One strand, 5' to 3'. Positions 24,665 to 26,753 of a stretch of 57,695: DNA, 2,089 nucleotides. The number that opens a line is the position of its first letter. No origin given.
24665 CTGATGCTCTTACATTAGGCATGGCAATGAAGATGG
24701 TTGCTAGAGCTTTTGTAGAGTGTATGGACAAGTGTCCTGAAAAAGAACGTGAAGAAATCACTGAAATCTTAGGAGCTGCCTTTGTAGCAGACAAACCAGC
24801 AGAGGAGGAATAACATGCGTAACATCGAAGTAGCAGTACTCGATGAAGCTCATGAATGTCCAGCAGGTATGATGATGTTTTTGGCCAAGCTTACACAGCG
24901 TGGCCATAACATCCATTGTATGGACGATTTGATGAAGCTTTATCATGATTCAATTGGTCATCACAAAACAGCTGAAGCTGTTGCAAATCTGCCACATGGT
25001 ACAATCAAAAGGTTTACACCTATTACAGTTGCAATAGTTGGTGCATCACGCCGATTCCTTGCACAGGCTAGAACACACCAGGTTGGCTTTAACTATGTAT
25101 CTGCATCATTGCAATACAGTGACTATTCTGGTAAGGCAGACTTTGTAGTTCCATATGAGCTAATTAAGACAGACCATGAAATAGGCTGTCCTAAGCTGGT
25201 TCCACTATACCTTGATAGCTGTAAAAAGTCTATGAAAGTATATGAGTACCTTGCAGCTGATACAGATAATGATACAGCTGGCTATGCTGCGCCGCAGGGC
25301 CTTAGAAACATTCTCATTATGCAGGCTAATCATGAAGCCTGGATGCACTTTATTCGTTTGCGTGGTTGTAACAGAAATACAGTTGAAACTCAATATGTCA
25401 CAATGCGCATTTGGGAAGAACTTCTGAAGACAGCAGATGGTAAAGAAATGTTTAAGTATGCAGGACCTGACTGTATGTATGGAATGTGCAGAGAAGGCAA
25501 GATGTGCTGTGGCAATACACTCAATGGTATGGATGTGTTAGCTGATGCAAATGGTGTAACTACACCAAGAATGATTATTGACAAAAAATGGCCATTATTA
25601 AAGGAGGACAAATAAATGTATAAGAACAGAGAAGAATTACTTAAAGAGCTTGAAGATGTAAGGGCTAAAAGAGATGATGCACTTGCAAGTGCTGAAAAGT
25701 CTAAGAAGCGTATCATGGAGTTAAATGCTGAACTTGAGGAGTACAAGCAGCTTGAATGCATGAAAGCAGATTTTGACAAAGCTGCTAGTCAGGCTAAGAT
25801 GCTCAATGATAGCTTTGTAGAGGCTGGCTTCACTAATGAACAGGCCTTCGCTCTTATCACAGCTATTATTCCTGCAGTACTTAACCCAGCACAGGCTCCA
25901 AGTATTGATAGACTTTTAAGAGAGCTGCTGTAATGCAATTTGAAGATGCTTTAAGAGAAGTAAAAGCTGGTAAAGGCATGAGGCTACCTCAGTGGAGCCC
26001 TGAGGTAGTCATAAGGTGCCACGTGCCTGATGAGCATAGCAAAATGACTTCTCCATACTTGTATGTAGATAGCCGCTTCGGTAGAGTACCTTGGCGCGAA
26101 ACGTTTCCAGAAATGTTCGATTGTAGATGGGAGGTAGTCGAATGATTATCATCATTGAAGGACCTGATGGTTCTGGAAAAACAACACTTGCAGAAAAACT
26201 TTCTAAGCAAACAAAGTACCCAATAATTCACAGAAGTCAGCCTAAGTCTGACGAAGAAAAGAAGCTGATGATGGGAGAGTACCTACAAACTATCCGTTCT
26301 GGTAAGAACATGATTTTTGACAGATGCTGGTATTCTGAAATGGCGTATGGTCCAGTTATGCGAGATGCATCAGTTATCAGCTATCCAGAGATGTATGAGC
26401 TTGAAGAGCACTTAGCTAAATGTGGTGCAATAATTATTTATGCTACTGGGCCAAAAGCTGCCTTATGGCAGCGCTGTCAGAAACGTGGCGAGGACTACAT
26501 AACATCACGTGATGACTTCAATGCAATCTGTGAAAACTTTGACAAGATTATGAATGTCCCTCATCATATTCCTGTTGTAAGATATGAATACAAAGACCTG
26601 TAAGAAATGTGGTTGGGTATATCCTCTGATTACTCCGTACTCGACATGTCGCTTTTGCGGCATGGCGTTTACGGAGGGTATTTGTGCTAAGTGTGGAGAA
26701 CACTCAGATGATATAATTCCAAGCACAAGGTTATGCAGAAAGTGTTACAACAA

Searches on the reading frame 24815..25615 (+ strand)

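Call 34: search_protein_families(library=phrogs, proteins=[window:24815-25615:+], max_evalue=0.001)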
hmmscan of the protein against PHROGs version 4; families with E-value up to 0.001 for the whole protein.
window:24815-25615:+ (266 aa): 1 family
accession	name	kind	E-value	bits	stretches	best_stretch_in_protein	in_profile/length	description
phrog_85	-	DNA, RNA and nucleotide metabolism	4.2e-09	36.5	1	61-205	423-570/866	thymidylate synthase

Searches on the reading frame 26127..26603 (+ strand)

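Call 63: search_protein_families(library=pfam, proteins=[window:26127-26603:+], max_evalue=0.01)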
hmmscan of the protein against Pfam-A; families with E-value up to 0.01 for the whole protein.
window:26127-26603:+ (158 aa): 16 families
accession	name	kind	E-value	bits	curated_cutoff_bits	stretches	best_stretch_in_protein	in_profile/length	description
PF02223.23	Thymidylate_kin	-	1.4e-10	41.6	27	2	53-148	74-169/185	Thymidylate kinase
PF01712.25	dNK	-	2e-07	31.4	27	1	8-36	1-29/203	Deoxynucleoside kinase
PF13671.12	AAA_33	-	2.5e-06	28.3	27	1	8-124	2-122/143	AAA domain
PF13238.12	AAA_18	-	2.9e-06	28.2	29.4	1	8-43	1-31/128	AAA domain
PF03976.20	PPK2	-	6.9e-06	26.2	22.3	1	3-103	29-137/229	Polyphosphate kinase 2 (PPK2)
PF13521.12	AAA_28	-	6.1e-05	23.7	27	1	8-35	2-29/164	AAA domain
PF13173.12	AAA_14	-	0.00028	21.4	27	1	5-65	2-69/129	AAA domain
PF13401.12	AAA_22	-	0.00044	21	27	1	4-56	4-58/130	AAA domain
PF00004.35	AAA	-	0.0005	21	21.2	1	9-52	2-42/131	ATPase family associated with various cellular activities (AAA)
PF20720.3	nSTAND3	-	0.0018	18.4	27.2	1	7-28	19-40/155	Novel STAND NTPase 3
PF13207.12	AAA_17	-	0.0021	18.8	27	1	12-35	2-25/136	AAA domain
PF05729.18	NACHT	-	0.0029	17.9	26.7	1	7-28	2-23/167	NACHT domain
PF03215.21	Rad17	-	0.0035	17.7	23.8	1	6-44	46-84/186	Rad17 P-loop domain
PF02492.25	cobW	-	0.005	16.9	20.7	1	7-108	2-93/180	CobW/HypB/UreG, nucleotide-binding domain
PF13189.12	Cytidylate_kin2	-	0.0066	17.1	28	0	7-71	1-63/176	Cytidylate kinase-like family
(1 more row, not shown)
